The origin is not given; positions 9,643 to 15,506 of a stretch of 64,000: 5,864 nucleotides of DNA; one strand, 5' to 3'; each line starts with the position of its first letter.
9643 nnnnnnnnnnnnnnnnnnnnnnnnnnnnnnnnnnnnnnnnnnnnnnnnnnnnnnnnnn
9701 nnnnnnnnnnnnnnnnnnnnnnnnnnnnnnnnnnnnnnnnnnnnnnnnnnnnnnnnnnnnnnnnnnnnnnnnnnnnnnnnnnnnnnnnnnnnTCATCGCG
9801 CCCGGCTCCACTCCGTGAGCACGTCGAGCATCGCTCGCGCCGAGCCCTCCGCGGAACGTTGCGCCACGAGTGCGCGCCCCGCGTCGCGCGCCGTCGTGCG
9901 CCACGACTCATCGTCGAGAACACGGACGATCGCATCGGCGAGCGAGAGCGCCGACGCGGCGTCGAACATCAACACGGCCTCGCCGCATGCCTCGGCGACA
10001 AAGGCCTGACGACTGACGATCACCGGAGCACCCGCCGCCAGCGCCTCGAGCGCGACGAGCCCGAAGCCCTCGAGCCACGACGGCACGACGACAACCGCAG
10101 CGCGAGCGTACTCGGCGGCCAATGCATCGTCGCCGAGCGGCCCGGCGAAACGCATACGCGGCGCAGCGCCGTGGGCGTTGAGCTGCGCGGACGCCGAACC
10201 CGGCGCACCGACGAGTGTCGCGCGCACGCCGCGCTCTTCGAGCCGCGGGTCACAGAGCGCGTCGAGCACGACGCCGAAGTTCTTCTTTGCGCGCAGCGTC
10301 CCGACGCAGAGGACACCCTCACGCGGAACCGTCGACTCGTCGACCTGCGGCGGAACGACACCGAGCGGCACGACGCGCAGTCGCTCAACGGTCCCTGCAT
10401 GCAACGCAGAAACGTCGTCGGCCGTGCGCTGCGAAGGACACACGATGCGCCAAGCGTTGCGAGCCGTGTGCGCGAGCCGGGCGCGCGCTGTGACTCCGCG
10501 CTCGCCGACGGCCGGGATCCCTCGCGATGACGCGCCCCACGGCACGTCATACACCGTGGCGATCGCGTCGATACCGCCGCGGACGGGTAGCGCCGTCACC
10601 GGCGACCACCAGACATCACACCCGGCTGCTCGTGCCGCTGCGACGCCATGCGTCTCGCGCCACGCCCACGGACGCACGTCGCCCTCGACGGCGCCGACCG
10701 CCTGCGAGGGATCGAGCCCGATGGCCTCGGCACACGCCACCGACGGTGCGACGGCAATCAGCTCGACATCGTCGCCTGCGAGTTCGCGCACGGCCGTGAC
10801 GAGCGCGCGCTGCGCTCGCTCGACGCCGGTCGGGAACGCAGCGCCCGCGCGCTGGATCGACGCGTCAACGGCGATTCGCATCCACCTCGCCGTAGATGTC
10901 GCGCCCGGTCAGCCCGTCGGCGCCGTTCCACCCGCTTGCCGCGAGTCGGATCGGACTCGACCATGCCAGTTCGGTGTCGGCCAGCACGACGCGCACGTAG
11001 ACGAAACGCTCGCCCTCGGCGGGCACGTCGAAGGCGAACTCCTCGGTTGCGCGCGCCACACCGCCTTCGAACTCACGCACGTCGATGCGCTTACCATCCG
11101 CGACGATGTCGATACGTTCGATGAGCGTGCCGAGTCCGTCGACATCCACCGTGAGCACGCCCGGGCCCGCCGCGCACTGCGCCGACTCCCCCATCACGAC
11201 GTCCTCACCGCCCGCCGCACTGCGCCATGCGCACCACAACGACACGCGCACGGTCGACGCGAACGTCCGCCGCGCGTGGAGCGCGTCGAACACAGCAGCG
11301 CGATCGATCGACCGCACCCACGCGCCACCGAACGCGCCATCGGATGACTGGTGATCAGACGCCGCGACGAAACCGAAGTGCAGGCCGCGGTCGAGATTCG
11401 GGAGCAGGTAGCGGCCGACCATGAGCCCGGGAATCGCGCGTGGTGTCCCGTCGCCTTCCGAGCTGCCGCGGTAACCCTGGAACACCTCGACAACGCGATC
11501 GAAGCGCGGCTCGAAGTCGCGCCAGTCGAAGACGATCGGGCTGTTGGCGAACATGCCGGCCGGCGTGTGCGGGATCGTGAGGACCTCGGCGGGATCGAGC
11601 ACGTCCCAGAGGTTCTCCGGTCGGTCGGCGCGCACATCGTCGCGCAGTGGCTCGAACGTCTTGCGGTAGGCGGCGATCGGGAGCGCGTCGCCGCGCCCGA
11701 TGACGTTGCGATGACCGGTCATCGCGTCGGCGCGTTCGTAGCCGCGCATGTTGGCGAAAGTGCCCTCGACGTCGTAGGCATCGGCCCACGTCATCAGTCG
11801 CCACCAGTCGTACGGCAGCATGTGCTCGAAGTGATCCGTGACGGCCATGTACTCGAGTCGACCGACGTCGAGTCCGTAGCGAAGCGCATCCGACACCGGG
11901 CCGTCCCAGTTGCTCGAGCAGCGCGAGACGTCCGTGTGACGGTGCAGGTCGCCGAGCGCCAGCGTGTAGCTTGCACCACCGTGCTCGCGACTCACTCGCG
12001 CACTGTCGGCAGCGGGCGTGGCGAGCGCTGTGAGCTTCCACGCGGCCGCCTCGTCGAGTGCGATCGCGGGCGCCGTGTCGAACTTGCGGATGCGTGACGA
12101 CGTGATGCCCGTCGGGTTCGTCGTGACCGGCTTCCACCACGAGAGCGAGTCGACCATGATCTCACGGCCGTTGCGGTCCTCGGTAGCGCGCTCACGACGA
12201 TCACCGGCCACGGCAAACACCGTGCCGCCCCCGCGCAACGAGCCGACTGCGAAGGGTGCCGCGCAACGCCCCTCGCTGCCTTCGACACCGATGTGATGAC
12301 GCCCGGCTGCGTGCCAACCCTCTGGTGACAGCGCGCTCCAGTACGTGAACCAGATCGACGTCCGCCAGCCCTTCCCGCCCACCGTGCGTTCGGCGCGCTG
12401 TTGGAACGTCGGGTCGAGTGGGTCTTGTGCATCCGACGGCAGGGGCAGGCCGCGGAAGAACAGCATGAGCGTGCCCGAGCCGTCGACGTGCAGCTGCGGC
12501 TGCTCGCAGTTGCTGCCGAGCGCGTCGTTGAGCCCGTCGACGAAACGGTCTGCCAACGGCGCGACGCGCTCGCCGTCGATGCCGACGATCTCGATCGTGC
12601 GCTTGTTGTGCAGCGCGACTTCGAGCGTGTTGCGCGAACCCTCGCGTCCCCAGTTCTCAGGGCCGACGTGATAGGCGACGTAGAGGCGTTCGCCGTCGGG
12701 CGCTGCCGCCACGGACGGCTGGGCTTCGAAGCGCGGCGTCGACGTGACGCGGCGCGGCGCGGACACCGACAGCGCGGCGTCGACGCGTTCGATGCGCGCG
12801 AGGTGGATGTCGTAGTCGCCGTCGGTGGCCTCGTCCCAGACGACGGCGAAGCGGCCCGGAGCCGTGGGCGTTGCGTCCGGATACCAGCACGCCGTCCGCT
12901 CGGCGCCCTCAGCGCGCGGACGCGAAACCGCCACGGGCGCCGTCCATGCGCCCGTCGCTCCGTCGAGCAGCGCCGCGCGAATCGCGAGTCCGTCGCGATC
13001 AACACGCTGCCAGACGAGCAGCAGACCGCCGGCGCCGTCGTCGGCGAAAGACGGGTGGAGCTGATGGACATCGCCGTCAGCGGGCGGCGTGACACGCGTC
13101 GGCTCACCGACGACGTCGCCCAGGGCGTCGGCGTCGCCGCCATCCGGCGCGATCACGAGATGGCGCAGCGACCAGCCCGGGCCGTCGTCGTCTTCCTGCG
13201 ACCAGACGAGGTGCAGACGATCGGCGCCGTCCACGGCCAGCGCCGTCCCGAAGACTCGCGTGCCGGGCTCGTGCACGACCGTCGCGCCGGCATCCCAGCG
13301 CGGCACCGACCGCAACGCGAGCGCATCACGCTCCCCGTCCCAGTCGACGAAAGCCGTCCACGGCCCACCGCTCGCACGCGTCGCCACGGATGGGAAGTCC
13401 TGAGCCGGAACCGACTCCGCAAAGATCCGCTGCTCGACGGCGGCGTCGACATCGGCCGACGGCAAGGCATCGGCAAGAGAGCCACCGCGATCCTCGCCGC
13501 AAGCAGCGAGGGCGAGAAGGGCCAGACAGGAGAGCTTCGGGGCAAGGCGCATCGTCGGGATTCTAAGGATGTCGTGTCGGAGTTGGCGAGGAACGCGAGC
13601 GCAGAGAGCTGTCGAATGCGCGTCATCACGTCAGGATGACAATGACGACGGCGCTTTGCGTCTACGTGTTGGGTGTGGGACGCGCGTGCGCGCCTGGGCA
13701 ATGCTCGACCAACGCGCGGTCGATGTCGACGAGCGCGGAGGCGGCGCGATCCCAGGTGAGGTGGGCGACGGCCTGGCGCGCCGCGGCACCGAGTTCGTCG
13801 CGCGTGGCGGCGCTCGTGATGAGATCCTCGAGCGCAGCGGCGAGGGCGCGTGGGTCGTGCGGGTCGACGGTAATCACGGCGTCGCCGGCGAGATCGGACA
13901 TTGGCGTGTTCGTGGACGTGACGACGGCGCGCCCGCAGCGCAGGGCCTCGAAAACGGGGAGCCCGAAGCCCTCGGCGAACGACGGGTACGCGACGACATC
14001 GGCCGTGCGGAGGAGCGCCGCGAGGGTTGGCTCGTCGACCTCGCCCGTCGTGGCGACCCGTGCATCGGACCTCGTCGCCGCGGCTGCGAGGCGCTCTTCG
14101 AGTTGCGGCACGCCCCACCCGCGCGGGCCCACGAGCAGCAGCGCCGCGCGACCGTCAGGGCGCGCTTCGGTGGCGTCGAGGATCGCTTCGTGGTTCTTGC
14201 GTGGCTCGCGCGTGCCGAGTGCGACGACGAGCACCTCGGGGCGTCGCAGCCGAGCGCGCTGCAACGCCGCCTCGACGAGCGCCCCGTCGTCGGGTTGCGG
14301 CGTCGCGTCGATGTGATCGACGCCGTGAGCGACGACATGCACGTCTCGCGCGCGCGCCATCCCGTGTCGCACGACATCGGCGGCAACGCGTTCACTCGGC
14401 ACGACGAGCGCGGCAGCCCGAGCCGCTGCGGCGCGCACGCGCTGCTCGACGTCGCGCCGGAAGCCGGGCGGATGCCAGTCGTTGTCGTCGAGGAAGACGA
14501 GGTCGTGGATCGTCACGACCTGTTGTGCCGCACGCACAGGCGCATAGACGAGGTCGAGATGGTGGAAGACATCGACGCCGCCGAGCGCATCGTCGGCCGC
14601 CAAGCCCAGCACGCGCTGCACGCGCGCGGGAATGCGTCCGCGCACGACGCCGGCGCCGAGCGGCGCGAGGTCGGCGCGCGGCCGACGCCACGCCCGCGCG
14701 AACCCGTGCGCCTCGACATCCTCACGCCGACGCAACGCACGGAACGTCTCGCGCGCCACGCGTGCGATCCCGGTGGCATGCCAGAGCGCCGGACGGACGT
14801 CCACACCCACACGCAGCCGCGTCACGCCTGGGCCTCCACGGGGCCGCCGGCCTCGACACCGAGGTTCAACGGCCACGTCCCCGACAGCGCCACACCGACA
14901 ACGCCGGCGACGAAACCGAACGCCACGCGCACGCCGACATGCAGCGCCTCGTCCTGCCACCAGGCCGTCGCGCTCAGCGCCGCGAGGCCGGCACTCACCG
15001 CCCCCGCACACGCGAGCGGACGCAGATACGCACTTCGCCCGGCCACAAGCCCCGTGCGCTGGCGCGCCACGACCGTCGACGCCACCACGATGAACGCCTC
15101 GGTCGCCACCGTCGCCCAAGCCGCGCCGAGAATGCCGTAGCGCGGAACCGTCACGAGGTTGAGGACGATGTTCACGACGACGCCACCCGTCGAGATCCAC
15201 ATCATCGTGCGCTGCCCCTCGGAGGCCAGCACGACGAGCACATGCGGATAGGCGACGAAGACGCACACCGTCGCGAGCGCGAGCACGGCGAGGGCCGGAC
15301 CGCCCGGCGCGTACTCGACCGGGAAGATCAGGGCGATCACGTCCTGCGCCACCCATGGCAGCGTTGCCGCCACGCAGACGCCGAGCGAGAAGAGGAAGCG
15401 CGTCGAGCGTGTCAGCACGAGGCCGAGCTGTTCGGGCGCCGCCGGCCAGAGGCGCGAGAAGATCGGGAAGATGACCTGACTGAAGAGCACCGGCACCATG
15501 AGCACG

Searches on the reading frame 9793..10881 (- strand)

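Call 3: search_protein_families(library=pfam, proteins=[window:9793-10881:-], max_evalue=0.01)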
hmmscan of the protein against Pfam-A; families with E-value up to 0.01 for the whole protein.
window:9793-10881:- (362 aa): 5 families
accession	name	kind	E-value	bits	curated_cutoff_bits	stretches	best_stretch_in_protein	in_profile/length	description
PF13692.12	Glyco_trans_1_4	-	2.9e-23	83.1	27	1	189-324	3-142/142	Glycosyl transferases group 1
PF00534.26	Glycos_transf_1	-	2.2e-20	73.4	26.4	1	190-336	18-170/172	Glycosyl transferases group 1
PF20706.3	GT4-conflict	-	1.7e-13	50.8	26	1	252-361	273-381/385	Family 4 Glycosyltransferase in conflict systems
PF13439.12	Glyco_transf_4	-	0.00023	21.6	28.5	1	19-175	3-166/170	Glycosyltransferase Family 4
PF13524.12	Glyco_trans_1_2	-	0.00078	19.8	25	1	218-341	14-131/144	Glycosyl transferase-like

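Call 36: search_protein_families(library=ncbifam, proteins=[window:9793-10881:-], max_evalue=0.001)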
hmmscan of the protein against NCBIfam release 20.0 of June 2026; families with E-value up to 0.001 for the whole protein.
window:9793-10881:- (362 aa): 21 families
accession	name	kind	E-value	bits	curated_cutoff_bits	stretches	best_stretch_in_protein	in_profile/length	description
TIGR04047.1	MSMEG_0565_glyc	hypoth_equivalog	3.5e-20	72.4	259.85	1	238-354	253-370/373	MSMEG_0565 family glycosyltransferase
TIGR03449.1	mycothiol_MshA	equivalog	5.9e-16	58.4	462.5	1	217-354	252-399/406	D-inositol-3-phosphate glycosyltransferase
NF041876.1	EPS_EpsE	equivalog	2.4e-12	46.8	400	1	156-342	175-379/389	exopolysaccharide biosynthesis GT4 family glycosyltransferase EpsE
NF038229.1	Glyco4_Geo_Pelo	equivalog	4.7e-11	42.3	400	1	135-354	102-332/338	GPMC system family 4 glycosyltransferase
NF012028.0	PRK15484.1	subfamily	1.3e-09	37.7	618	1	243-358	259-378/380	lipopolysaccharide N-acetylglucosaminyltransferase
TIGR04348.1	TIGR04348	equivalog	3e-09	36.4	300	1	159-291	109-243/310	selenoneine biosynthesis selenosugar synthase SenB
TIGR03088.1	stp2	hypoth_equivalog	1.2e-08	34.4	409.05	1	190-344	197-358/374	TIGR03088 family PEP-CTERM/XrtA system glycosyltransferase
NF047684.1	TeichurnBiosyTuaC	equivalog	3.6e-08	32.8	550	1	191-334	223-364/391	teichuronic acid biosynthesis protein TuaC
TIGR03999.1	thiol_BshA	equivalog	4.4e-08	32.4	273.7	1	241-340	255-354/375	N-acetyl-alpha-D-glucosaminyl L-malate synthase BshA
NF053787.1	GlcN_PG_synth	equivalog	9.5e-07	28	480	1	252-334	253-335/361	N-acetylglucosaminyl phosphatidylglycerol synthase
TIGR04157.1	glyco_rSAM_CFB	subfamily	2.8e-06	26.6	400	1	190-297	230-337/406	TIGR04157 family glycosyltransferase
NF038295.1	EPS_HpsP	equivalog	9e-06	24.9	550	1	259-339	286-367/388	hormogonium polysaccharide biosynthesis glycosyltransferase HpsP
TIGR02149.1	glgA_Coryne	subfamily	4.2e-05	22.9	302.4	1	254-339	277-370/391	glycogen synthase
NF038298.1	EPS_HpsO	equivalog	4.3e-05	22.5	575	1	268-337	296-365/388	hormogonium polysaccharide biosynthesis glycosyltransferase HpsO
NF053513.1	Gtran_IagA_BgsA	equivalog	5.1e-05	22.4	460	1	242-352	217-325/333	LTA glycolipid anchor biosynthesis glycosyltransferase, IagA/BgsA family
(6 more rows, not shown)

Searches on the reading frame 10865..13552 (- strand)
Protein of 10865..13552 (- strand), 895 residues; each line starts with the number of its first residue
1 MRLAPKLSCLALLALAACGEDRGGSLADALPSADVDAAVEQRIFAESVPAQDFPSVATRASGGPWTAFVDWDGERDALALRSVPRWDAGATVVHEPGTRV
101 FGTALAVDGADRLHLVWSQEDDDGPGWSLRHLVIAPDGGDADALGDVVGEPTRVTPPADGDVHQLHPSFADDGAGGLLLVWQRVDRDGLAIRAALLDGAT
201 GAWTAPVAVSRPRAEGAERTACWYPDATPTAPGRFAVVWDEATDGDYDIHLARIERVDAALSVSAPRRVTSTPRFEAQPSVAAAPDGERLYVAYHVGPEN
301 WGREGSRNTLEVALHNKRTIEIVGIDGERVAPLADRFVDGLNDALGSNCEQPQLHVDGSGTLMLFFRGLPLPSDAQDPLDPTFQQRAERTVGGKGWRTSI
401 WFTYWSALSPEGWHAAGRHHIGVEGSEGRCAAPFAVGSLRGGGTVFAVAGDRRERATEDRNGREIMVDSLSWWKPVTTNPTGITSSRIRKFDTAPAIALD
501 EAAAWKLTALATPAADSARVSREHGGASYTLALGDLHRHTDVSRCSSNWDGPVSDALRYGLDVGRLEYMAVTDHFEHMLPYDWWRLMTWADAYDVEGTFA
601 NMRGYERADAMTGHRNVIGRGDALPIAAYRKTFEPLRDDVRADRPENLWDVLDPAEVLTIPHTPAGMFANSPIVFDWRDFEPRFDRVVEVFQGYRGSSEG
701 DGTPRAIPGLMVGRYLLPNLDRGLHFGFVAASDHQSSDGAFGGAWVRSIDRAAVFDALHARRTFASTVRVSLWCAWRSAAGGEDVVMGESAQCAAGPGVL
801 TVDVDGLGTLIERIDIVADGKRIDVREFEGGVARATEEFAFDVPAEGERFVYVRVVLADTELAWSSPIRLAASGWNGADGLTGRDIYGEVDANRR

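Call 28: search_protein_families(library=pfam, proteins=[window:10865-13552:-], max_evalue=0.001)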
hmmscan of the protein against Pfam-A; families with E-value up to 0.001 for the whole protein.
window:10865-13552:- (895 aa): 1 family
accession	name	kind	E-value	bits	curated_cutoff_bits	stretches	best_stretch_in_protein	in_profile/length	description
PF12228.14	DUF3604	-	1.9e-08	33.7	20.4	1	578-664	132-222/591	Protein of unknown function (DUF3604)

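Call 36: search_protein_families(library=ncbifam, proteins=[window:10865-13552:-], max_evalue=0.001)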
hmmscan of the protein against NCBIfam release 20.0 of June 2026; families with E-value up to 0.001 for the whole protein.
window:10865-13552:- (895 aa): 1 family
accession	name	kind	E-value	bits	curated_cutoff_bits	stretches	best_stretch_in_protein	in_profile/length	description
NF038032.1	CehA_McbA_metalo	domain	2.2e-08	33.9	80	1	720-868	164-312/315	CehA/McbA family metallohydrolase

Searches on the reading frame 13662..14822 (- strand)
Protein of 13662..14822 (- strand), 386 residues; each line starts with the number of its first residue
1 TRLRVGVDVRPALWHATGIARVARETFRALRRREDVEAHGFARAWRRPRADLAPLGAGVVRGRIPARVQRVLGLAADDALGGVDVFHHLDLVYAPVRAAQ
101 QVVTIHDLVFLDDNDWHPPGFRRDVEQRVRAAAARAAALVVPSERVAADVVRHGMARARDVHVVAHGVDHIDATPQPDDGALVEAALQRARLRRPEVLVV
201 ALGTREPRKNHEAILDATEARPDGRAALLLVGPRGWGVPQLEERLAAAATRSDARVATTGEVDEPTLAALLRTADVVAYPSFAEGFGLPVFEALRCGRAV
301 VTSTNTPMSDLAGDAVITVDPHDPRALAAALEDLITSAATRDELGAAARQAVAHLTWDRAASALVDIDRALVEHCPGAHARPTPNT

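Call 36: search_protein_families(library=ncbifam, proteins=[window:13662-14822:-], max_evalue=0.001)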
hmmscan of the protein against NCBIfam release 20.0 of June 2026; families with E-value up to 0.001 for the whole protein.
window:13662-14822:- (386 aa): 18 families
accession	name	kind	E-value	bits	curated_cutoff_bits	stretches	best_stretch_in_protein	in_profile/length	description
TIGR04047.1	MSMEG_0565_glyc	hypoth_equivalog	2.9e-27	95.7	259.85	1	70-367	77-370/373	MSMEG_0565 family glycosyltransferase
TIGR03449.1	mycothiol_MshA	equivalog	2.1e-20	73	462.5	1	110-370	142-402/406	D-inositol-3-phosphate glycosyltransferase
NF053787.1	GlcN_PG_synth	equivalog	4e-15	55.5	480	1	122-370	130-358/361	N-acetylglucosaminyl phosphatidylglycerol synthase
NF041876.1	EPS_EpsE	equivalog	2.6e-13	50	400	1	140-354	166-378/389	exopolysaccharide biosynthesis GT4 family glycosyltransferase EpsE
TIGR03088.1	stp2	hypoth_equivalog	1.4e-12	47.3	409.05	1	159-359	160-361/374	TIGR03088 family PEP-CTERM/XrtA system glycosyltransferase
NF038295.1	EPS_HpsP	equivalog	9.8e-11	41.3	550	1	130-369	149-385/388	hormogonium polysaccharide biosynthesis glycosyltransferase HpsP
TIGR02149.1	glgA_Coryne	subfamily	1.1e-09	38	302.4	1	130-370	138-389/391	glycogen synthase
NF038229.1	Glyco4_Geo_Pelo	equivalog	3.5e-08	32.9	400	1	95-367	70-332/338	GPMC system family 4 glycosyltransferase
TIGR03999.1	thiol_BshA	equivalog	2.3e-07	30.1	273.7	1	125-353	134-354/375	N-acetyl-alpha-D-glucosaminyl L-malate synthase BshA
NF047684.1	TeichurnBiosyTuaC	equivalog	9.8e-07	28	550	1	249-364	265-382/391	teichuronic acid biosynthesis protein TuaC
TIGR04063.1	stp3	hypoth_equivalog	1.1e-06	27.9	442.05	1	132-370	154-394/397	TIGR04063 family PEP-CTERM/XrtA system glycosyltransferase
TIGR02095.1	glgA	subfamily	1.4e-05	24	328.45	1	196-366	293-472/477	glycogen/starch synthase, ADP-glucose type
NF001899.0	PRK00654.1-2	equivalog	1.7e-05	23.5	459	1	194-370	288-474/478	glycogen synthase GlgA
TIGR02472.1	sucr_P_syn_N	equivalog_domain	2.4e-05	23.3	576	0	275-359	342-429/439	sucrose-phosphate synthase, putative, glycosyltransferase domain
NF046085.1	XrtY_assoc_Gly1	equivalog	0.00024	20.1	400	1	247-354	258-366/387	XrtY-associated glycosyltransferase XYAG1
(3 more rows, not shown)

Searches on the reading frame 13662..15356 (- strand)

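Call 34: search_protein_families(library=pfam, proteins=[window:13662-15356:-], max_evalue=0.001)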
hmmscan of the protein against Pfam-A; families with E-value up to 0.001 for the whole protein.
window:13662-15356:- (564 aa): 5 families
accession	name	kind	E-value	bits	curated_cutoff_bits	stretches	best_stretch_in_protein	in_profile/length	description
PF00534.26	Glycos_transf_1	-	1.2e-20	74.2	26.4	1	373-528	14-171/172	Glycosyl transferases group 1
PF13692.12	Glyco_trans_1_4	-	3.1e-20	73.3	27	1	377-514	4-141/142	Glycosyl transferases group 1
PF20706.3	GT4-conflict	-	7e-09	35.6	26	1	301-542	137-385/385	Family 4 Glycosyltransferase in conflict systems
PF13439.12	Glyco_transf_4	-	9.2e-07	29.5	28.5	1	196-348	3-168/170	Glycosyltransferase Family 4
PF13524.12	Glyco_trans_1_2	-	6e-06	26.7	25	1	392-542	5-142/144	Glycosyl transferase-like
